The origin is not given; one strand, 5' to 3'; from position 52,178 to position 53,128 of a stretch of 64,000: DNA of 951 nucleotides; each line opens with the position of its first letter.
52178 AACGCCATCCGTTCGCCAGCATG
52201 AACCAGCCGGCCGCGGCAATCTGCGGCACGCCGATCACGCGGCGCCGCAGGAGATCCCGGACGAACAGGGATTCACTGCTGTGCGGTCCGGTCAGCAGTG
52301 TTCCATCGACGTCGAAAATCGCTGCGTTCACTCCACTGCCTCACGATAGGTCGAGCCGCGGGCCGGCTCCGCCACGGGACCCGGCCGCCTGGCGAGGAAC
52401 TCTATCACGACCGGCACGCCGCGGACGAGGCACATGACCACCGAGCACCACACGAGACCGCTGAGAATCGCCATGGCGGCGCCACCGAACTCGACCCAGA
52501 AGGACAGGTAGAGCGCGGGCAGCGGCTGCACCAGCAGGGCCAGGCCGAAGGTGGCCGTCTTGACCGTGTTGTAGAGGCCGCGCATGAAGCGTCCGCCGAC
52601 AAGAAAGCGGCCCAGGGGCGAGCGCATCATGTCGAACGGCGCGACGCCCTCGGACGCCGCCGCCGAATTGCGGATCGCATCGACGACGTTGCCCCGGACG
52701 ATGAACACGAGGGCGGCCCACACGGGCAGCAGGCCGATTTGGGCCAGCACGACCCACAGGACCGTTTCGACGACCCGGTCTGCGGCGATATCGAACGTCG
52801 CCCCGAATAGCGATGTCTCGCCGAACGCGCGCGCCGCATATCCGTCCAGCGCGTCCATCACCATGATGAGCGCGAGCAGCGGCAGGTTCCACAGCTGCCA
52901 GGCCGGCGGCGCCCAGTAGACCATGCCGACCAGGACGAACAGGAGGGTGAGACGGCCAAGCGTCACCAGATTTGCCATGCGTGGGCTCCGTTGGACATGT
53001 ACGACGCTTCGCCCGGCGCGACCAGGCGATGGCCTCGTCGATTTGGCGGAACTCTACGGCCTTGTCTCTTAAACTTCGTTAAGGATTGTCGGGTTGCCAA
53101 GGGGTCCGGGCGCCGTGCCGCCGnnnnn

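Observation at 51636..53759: Tandem paralogous CDP-alcohol phosphatidyltransferases translationally coupled to a HAD-IB phosphatase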

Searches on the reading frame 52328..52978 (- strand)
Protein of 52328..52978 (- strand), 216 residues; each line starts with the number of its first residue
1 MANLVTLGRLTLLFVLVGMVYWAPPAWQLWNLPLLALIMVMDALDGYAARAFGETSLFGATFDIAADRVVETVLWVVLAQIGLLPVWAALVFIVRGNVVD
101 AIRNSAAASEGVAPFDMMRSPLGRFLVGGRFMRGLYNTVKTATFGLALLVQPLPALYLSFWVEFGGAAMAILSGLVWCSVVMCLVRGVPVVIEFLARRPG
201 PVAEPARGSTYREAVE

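Call 3: search_protein_families(library=pfam, proteins=[window:52328-52978:-], max_evalue=0.01)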
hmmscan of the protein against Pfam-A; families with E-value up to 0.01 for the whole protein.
window:52328-52978:- (216 aa): 1 family
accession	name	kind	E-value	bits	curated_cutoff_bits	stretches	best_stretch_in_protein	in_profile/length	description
PF01066.26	CDP-OH_P_transf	-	3.5e-16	60.4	22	1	1-150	3-132/152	CDP-alcohol phosphatidyltransferase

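Call 4: search_protein_families(library=ncbifam, proteins=[window:52328-52978:-], max_evalue=0.01)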
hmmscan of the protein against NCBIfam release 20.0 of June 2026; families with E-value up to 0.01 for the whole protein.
window:52328-52978:- (216 aa): 7 families
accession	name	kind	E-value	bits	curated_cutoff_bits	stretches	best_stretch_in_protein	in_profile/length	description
TIGR00560.1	pgsA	equivalog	5.4e-15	56.3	109.1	1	2-109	4-114/183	CDP-diacylglycerol--glycerol-3-phosphate 3-phosphatidyltransferase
NF040950.1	archin_ph_syn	equivalog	3.1e-10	40.2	180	1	2-99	26-123/191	archaetidylinositol phosphate synthase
NF045883.1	PIPSynth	equivalog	6.4e-08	32.5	170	1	15-110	36-138/197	phosphatidylinositol phosphate synthase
NF053678.1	ClpnSynClsA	equivalog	4.9e-07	30.1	240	1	2-100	6-102/180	cardiolipin synthase ClsA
NF008090.0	PRK10832.1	equivalog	0.0001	22.5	304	1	3-104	7-110/182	CDP-diacylglycerol--glycerol-3-phosphate 3-phosphatidyltransferase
TIGR00473.1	pssA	equivalog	0.00011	22.4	107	1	34-70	26-62/153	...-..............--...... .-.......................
NF041135.1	IPPtranDIPPsyn_Thcocales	equivalog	0.00056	19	580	1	5-81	250-327/419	bifunctional L-myo-inositol-1-phosphate cytidylyltransferase/CDP-L-myo-inositol myo-inositolphosphotransferase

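Call 6: find_homologous_proteins(query=window:52328-52978:-)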
Query window:52328-52978:- (216 aa): 444 proteins with E <= 0.001 among 2725 candidates; the best 120 are listed.
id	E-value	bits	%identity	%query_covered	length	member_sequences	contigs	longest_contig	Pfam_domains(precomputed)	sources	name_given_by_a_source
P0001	1.6e-122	425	92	100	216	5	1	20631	PF01066.27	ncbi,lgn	-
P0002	2.6e-104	366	77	100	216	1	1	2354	PF01066.27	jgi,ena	-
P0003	1.5e-103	363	80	100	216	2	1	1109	PF01066.27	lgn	-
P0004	3.0e-103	362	78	100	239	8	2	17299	PF01066.27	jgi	jgi:CDP-diacylglycerol--glycerol-3-phosphate 3-phosphatidyltransferase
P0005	7.9e-103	361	79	100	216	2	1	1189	PF01066.27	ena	-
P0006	3.6e-102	359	78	100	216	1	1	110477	PF01066.27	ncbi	-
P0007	5.5e-102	358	78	100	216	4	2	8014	PF01066.27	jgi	jgi:CDP-diacylglycerol--glycerol-3-phosphate 3-phosphatidyltransferase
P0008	1.7e-101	357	78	100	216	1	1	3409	PF01066.27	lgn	-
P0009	4.2e-101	355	77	100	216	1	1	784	PF01066.27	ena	-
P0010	5.9e-101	355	77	100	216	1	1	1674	PF01066.27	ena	-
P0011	2.7e-100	353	77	92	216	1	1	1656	PF01066.27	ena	-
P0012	2.4e-99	349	77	100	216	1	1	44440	PF01066.27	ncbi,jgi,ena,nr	ncbi:MAG: CDP-alcohol phosphatidyltransferase family protein [Alphaproteobacteria bacterium]|nr:CDP-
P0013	2.0e-98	346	75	100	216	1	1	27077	PF01066.27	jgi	-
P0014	8.9e-98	344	76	100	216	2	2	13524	PF01066.27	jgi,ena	-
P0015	1.1e-95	337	75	100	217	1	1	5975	PF01066.27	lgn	-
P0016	4.3e-95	336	73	100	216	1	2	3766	PF01066.27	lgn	-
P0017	1.7e-94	334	72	100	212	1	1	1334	PF01066.27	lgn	-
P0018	5.7e-87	309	68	100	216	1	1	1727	PF01066.27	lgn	-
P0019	2.8e-82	294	70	90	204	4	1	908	PF01066.27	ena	-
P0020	5.3e-81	290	70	93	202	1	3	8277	PF01066.27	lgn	-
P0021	1.2e-80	288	69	93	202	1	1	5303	PF01066.27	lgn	-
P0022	3.6e-80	287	68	91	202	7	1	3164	PF01066.27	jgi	-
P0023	4.3e-80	287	66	93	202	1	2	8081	PF01066.27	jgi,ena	-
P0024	5.6e-80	286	67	91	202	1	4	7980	PF01066.27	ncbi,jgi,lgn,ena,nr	ncbi:MAG: CDP-alcohol phosphatidyltransferase family protein [Alphaproteobacteria bacterium]|jgi:CDP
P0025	1.2e-79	285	69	91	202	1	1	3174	PF01066.27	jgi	jgi:CDP-diacylglycerol--glycerol-3-phosphate 3-phosphatidyltransferase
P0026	1.1e-78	282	68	93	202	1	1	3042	PF01066.27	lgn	-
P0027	2.0e-78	281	66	91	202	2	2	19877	PF01066.27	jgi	jgi:CDP-diacylglycerol--glycerol-3-phosphate 3-phosphatidyltransferase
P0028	2.1e-78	281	67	91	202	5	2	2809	PF01066.27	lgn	-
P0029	2.5e-78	281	67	93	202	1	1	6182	PF01066.27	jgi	jgi:CDP-diacylglycerol--glycerol-3-phosphate 3-phosphatidyltransferase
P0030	4.3e-78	280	68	91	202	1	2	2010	PF01066.27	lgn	-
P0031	4.6e-78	280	68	90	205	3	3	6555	PF01066.27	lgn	-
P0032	8.5e-78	279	68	93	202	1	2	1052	PF01066.27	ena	-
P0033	1.4e-77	278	66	91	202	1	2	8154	PF01066.27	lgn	-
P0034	3.8e-76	274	67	90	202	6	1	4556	PF01066.27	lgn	-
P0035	4.0e-76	274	65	93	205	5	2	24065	PF01066.27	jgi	jgi:CDP-diacylglycerol--glycerol-3-phosphate 3-phosphatidyltransferase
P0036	4.3e-76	273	66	93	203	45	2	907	PF01066.27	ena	-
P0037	1.0e-75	272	66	93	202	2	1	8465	PF01066.27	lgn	-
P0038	1.5e-75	272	65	93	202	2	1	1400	PF01066.27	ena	-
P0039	1.8e-75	271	64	93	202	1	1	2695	PF01066.27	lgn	-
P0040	1.2e-73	265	67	92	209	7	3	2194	PF01066.27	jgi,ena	-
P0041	1.6e-73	265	63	90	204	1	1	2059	PF01066.27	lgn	-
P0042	2.2e-71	258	64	92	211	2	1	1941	PF01066.27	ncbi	-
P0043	2.2e-70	255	65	92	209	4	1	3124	PF01066.27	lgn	-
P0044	2.7e-68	248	63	92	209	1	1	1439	PF01066.27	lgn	-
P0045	3.0e-67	245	60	94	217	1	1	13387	PF01066.27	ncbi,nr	ncbi:MAG: CDP-alcohol phosphatidyltransferase family protein [Rhodospirillales bacterium]|nr:MAG: CD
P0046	5.9e-66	240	62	90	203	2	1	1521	PF01066.27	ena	-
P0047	7.9e-66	240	60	92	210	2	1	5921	PF01066.27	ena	-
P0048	2.1e-65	239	62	90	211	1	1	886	PF01066.27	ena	-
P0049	3.6e-65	238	59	92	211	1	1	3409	PF01066.27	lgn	-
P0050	4.7e-65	237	61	92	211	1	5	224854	PF01066.27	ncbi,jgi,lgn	jgi:CDP-diacylglycerol--glycerol-3-phosphate 3-phosphatidyltransferase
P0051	6.4e-65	237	59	92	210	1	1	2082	PF01066.27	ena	-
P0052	8.7e-65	237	61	90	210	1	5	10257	PF01066.27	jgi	-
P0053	1.0e-64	236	57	99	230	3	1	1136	PF01066.27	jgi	jgi:CDP-diacylglycerol--glycerol-3-phosphate 3-phosphatidyltransferase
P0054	2.2e-64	235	59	90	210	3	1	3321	PF01066.27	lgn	-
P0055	2.4e-64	235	57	99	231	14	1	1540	PF01066.27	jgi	jgi:CDP-diacylglycerol--glycerol-3-phosphate 3-phosphatidyltransferase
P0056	2.6e-64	235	61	90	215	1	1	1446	PF01066.27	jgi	jgi:CDP-diacylglycerol--glycerol-3-phosphate 3-phosphatidyltransferase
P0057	4.8e-64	234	57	99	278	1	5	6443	PF01066.27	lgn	-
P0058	9.1e-64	233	59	92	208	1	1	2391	PF01066.27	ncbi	-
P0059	1.1e-63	233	60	90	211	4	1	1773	PF01066.27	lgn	-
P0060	1.3e-63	233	63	91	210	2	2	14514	PF01066.27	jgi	jgi:CDP-diacylglycerol--glycerol-3-phosphate 3-phosphatidyltransferase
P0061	4.5e-63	231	56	95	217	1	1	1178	PF01066.27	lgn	-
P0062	5.9e-63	231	57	92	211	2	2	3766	PF01066.27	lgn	-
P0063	6.9e-63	230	60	92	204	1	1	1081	PF01066.27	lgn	-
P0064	7.0e-63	230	59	92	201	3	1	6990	PF01066.27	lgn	-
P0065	1.0e-62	230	62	85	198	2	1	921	PF01066.27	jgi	jgi:CDP-diacylglycerol--glycerol-3-phosphate 3-phosphatidyltransferase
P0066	1.1e-62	230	57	92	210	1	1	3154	PF01066.27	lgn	-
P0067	2.4e-62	229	58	81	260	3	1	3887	PF01066.27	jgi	jgi:CDP-diacylglycerol--glycerol-3-phosphate 3-phosphatidyltransferase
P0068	3.3e-62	228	58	90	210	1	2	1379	PF01066.27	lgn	-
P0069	3.9e-62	228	59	90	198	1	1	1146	PF01066.27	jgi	-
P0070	5.6e-62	227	58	91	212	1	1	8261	PF01066.27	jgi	jgi:CDP-diacylglycerol--glycerol-3-phosphate 3-phosphatidyltransferase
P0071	6.0e-62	227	56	99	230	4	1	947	PF01066.27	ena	-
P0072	7.6e-62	227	58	93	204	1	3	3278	PF01066.27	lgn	-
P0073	7.8e-62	227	59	90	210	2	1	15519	PF01066.27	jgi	jgi:CDP-diacylglycerol--glycerol-3-phosphate 3-phosphatidyltransferase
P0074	9.0e-62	227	53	98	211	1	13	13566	PF01066.27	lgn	-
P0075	1.3e-61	226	60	90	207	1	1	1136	PF01066.27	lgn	-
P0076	1.5e-61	226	59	92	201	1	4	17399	PF01066.27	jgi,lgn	jgi:CDP-diacylglycerol--glycerol-3-phosphate 3-phosphatidyltransferase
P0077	1.6e-61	226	59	90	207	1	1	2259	PF01066.27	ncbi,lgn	-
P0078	1.9e-61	226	58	90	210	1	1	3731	PF01066.27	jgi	jgi:CDP-diacylglycerol---glycerol-3-phosphate 3-phosphatidyltransferase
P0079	2.2e-61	225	58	90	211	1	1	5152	PF01066.27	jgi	jgi:CDP-diacylglycerol---glycerol-3-phosphate 3-phosphatidyltransferase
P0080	2.5e-61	225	57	93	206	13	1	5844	PF01066.27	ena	-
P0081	3.3e-61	225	58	92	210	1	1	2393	PF01066.27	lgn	-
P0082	4.1e-61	225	56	92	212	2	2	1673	PF01066.27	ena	-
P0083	4.2e-61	224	57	95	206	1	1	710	PF01066.27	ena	-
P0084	4.2e-61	224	58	93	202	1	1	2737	PF01066.27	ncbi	-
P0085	4.5e-61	224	58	93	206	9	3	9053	PF01066.27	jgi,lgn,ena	-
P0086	4.7e-61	224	61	88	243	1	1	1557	PF01066.27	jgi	jgi:CDP-diacylglycerol--glycerol-3-phosphate 3-phosphatidyltransferase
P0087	5.1e-61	224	58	93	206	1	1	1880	PF01066.27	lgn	-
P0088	5.1e-61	224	58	93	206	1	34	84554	PF01066.27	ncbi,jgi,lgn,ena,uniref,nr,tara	ncbi:CDP-alcohol phosphatidyltransferase family protein [Endozoicomonas sp. G2_2]|uniref:CDP-alcohol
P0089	6.2e-61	224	57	92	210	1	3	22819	PF01066.27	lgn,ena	-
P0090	7.1e-61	224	57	90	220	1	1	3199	PF01066.27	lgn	-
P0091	9.1e-61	223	54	97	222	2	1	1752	PF01066.27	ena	-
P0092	9.8e-61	223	58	91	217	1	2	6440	PF01066.27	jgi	jgi:CDP-diacylglycerol--glycerol-3-phosphate 3-phosphatidyltransferase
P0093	9.9e-61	223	58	91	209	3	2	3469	PF01066.27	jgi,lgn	jgi:CDP-diacylglycerol--glycerol-3-phosphate 3-phosphatidyltransferase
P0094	9.9e-61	223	58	93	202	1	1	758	PF01066.27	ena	-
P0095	1.0e-60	223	59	90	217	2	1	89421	PF01066.27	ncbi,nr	ncbi:MAG: CDP-alcohol phosphatidyltransferase family protein [Rhodospirillales bacterium]|nr:MAG: CD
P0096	1.2e-60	223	55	97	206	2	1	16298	PF01066.27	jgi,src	-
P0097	1.5e-60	223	56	98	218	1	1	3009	PF01066.27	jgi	jgi:CDP-diacylglycerol--glycerol-3-phosphate 3-phosphatidyltransferase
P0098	1.6e-60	223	57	93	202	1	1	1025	PF01066.27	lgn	-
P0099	1.8e-60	222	55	95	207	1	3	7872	PF01066.27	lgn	-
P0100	2.1e-60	222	59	93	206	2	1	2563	PF01066.27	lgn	-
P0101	2.1e-60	222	57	93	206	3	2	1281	PF01066.27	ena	-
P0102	2.7e-60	222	55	97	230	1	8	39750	PF01066.27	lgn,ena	-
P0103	3.0e-60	222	57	92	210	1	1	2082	PF01066.27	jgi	jgi:CDP-diacylglycerol--glycerol-3-phosphate 3-phosphatidyltransferase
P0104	3.0e-60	222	57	90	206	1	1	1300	PF01066.27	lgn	-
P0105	3.2e-60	222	60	90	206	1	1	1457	PF01066.27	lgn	-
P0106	3.8e-60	221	55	98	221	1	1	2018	PF01066.27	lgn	-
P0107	3.9e-60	221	57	92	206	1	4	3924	PF01066.27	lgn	-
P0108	4.0e-60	221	57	90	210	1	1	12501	PF01066.27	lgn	-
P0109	6.2e-60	221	56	95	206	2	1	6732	PF01066.27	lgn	-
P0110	8.4e-60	220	55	94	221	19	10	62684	PF01066.27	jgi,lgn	jgi:CDP-diacylglycerol--glycerol-3-phosphate 3-phosphatidyltransferase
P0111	1.2e-59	220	56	92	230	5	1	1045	PF01066.27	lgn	-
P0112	1.4e-59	220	56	97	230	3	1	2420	PF01066.27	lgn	-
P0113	1.6e-59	219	56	90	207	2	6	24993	PF01066.27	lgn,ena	-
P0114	1.8e-59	219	56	96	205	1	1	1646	PF01066.27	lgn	-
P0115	2.1e-59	219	53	91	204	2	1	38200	PF01066.27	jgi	-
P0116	2.1e-59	219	57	90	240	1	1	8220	PF01066.27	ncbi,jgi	ncbi:MAG: CDP-alcohol phosphatidyltransferase family protein [Planctomycetota bacterium]|jgi:CDP-dia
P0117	2.1e-59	219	57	81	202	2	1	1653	PF01066.27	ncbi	-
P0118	2.3e-59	219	58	92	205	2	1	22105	PF01066.27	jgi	jgi:CDP-diacylglycerol--glycerol-3-phosphate 3-phosphatidyltransferase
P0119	2.6e-59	219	57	90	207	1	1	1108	PF01066.27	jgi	jgi:CDP-diacylglycerol--glycerol-3-phosphate 3-phosphatidyltransferase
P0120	3.2e-59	218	55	99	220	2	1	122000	PF01066.27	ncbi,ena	-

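Call 8: find_encoding_contigs(protein=window:52328-52978:-, flank=8000, max_places=4)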
Protein window:52328-52978:- (216 aa): 2 contigs read that carry it; 1 place shown.
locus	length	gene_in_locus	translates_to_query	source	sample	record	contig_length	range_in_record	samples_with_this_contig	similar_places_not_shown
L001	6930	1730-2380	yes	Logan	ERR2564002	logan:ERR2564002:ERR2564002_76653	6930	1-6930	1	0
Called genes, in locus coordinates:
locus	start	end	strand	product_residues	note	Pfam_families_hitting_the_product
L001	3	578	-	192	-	?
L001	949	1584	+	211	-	PF01066:CDP-OH_P_transf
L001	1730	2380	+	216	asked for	PF01066:CDP-OH_P_transf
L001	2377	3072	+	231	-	PF00702:Hydrolase (weak), PF12710:HAD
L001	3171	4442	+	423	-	PF07992:Pyr_redox_2, PF21706:FCSD_central, PF09242:FCSD-flav_bind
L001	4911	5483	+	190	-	-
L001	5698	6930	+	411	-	?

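Call 9: find_encoding_contigs(protein=P0088, flank=8000, max_places=4)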
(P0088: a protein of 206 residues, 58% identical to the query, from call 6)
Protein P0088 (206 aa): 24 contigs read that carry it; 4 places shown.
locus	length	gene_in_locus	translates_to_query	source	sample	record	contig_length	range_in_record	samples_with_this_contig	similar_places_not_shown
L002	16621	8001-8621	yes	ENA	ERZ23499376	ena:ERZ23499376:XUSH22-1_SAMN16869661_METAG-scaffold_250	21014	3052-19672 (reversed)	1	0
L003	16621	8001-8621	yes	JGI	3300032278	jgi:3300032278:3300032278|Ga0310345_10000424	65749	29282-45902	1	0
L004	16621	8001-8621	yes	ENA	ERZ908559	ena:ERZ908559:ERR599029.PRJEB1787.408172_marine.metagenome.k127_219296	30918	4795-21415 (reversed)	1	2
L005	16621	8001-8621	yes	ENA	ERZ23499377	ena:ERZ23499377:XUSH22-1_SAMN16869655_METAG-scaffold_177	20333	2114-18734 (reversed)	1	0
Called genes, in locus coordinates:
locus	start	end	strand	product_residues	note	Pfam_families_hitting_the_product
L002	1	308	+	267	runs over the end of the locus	PF01209:Ubie_methyltran, PF13489:Methyltransf_23, PF08241:Methyltransf_11, PF08242:Methyltransf_12, PF13649:Methyltransf_25, PF13847:Methyltransf_31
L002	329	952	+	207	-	PF02036:SCP2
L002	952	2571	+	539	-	PF03109:ABC1, PF27536:UbiB_helical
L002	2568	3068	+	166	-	PF00583:Acetyltransf_1, PF13508:Acetyltransf_7, PF13673:Acetyltransf_10, PF08445:FR47 (weak)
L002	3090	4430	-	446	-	PF22694:CtpB_N-like (weak), PF00595:PDZ, PF13180:PDZ_2, PF17820:PDZ_6, PF03572:Peptidase_S41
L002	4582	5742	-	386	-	PF11932:DUF3450 (faint), PF23649:FKBP15 (faint), PF01551:Peptidase_M23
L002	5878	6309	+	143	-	PF00581:Rhodanese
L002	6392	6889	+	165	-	PF02556:SecB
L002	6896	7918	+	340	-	PF01210:NAD_Gly3P_dh_N, PF03446:NAD_binding_2 (weak), PF03807:F420_oxidored (faint), PF02558:ApbA, PF07479:NAD_Gly3P_dh_C, PF20618:GPD_NAD_C_bact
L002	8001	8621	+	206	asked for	PF01066:CDP-OH_P_transf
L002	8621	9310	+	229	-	PF00702:Hydrolase, PF08282:Hydrolase_3 (faint), PF12710:HAD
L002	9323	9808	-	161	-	PF00588:SpoU_methylase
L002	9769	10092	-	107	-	PF09413:DUF2007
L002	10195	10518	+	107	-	-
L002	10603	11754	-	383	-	-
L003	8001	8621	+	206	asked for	PF01066:CDP-OH_P_transf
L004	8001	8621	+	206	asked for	PF01066:CDP-OH_P_transf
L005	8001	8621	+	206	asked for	PF01066:CDP-OH_P_transf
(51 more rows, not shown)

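Call 11: search_solved_structures(query=window:52328-52978:-, max_evalue=1, show_alignments=2)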
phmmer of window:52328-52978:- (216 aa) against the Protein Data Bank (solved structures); distinct sequences matched with E-value up to 1: 3.
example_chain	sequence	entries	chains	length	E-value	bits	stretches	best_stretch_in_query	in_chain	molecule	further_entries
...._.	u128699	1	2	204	0.0073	19.3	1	28-195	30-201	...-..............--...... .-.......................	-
7b1k_A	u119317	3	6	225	0.0073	19.3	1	28-195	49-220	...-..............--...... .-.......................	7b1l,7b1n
7drj_A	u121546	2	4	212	0.0099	18.9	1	37-103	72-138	CDP-diacylglycerol--glycerol-3-phosphate 3-phosphatidyltransferase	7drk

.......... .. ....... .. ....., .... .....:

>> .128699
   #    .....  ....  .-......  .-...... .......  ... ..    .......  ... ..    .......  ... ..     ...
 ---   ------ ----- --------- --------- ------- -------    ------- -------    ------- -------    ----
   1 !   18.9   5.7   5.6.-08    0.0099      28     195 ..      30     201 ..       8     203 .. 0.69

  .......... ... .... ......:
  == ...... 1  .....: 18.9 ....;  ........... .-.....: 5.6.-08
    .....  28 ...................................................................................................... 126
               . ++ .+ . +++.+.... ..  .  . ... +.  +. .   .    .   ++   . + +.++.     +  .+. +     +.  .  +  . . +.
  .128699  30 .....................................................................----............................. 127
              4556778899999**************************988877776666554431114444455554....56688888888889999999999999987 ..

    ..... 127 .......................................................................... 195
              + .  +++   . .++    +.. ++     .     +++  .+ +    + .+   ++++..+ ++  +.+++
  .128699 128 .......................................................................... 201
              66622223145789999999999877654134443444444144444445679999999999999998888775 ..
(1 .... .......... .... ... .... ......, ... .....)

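Call 12: find_related_loci(query=A1, collection=genome_contigs, flank=6000)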
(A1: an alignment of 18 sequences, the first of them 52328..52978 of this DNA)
Query A1 (216 aa) in genome_contigs; peptide patterns used: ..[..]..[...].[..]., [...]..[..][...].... (x = any residue, [..] = any of these).
371 stretches matched a pattern; 297 encode a relative of the query (tblastn E <= 1e-3); the best 80 are kept; 80 distinct loci.
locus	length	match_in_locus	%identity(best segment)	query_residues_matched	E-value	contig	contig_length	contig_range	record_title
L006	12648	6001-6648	92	1-216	4e-127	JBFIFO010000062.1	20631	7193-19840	MAG: Alphaproteobacteria bacterium isolate Mix_sand11.2021.09.G.3 k141_3811253_length_20631_cov_15.0713, whole genome sh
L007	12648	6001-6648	80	1-216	3e-109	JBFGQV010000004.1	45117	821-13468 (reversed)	MAG: Alphaproteobacteria bacterium isolate Mix_sand04.2021.02.G.56 k141_2795804_length_45117_cov_11.2465, whole genome s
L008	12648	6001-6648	78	1-216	1e-95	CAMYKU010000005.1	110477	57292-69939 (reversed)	MAG: uncultured Alphaproteobacteria bacterium isolate FCS_M_Alpha_35 genome assembly, contig: scaffold_179, whole genome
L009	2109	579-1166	67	1-196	5e-89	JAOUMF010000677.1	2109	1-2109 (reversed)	MAG: Alphaproteobacteria bacterium isolate 8_1_July_SF_Bin3 8_1_July_SF_Bin3_scaffold_42361_c1, whole genome shotgun seq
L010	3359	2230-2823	66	1-199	4e-79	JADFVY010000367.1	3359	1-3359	MAG: Proteobacteria bacterium isolate C1.bin.38 k83_2652394, whole genome shotgun sequence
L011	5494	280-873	66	1-199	1e-78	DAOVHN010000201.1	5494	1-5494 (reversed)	MAG TPA_asm: Pseudomonadota bacterium isolate CSMAG_1342 CSMAG_1342_k141_112025_length_5494_cov_10.3041, whole genome sh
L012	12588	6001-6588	65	1-196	5e-77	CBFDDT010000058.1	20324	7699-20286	MAG TPA_asm: uncultured bacterium isolate SRR26215674_binner23_Refined_73 genome assembly, contig: ERZ25073485.1606, who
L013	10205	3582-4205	60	1-204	3e-72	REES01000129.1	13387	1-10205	MAG: Rhodospirillales bacterium isolate PLM2.Bin51 NODE_5829_length_13387_cov_29.661, whole genome shotgun sequence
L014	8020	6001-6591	59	1-198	9e-69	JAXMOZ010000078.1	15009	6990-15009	MAG: Rhodospirillales bacterium isolate bin56 NODE_2402_length_15009_cov_198.540788, whole genome shotgun sequence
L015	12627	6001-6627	57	1-209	2e-68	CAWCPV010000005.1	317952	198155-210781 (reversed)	MAG: uncultured Gammaproteobacteria bacterium isolate MFD04944.bin.2.154 genome assembly, contig: contig_24051, whole ge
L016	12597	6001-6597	57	1-200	8e-68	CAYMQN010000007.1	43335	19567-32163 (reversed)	MAG TPA_asm: uncultured Desulfobacteraceae bacterium isolate SRP332253_co1_130 genome assembly, contig: NODE_1044_length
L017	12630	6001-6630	57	1-211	2e-67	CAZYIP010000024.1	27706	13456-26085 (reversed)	MAG TPA_asm: uncultured Salinisphaerales bacterium isolate SRP187154_co1_78 genome assembly, contig: NODE_1648_length_27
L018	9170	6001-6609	55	1-209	7e-67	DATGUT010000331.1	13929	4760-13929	MAG TPA_asm: Salinisphaeraceae bacterium isolate SMAG_U10536 k141_294562, whole genome shotgun sequence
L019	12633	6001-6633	56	1-211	6e-67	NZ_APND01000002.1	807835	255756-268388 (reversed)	Salinisphaera dokdonensis CL-ES53 contig2, whole genome shotgun sequence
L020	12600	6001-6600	56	1-200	3e-66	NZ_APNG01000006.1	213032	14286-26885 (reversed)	Salinisphaera sp. T5B8 contig6, whole genome shotgun sequence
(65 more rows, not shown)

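Call 36: predict_structure(alignment_id=A1)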
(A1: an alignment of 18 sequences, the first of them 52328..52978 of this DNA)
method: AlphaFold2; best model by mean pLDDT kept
length: 216 residues; sequences in the alignment: 18
mean_pLDDT: 86.5   pTM: 0.81
mean pLDDT of the five models: 86.5, 84.7, 83.0, 83.0, 82.0
residues with pLDDT >= 90: 122; 70-90: 70; 50-70: 13; < 50: 11
segments of 3 or more residues with pLDDT < 50: 207-216
pLDDT, mean of each block of 10 residues (from residue 1): 85 96 95 95 86 74 85 95 96 91 79 75 86 93 97 95 96 98 93 81 50 44
secondary structure, 60 per line:
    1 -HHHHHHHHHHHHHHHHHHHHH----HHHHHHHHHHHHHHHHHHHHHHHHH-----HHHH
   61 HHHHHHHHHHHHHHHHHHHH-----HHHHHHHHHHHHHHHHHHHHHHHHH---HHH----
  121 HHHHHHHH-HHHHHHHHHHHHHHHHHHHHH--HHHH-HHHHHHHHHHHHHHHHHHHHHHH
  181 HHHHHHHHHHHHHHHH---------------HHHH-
elements in order: H2-22 H27-51 H57-80 H86-110 H121-128 H130-150 H153-156 H158-196 H212-215
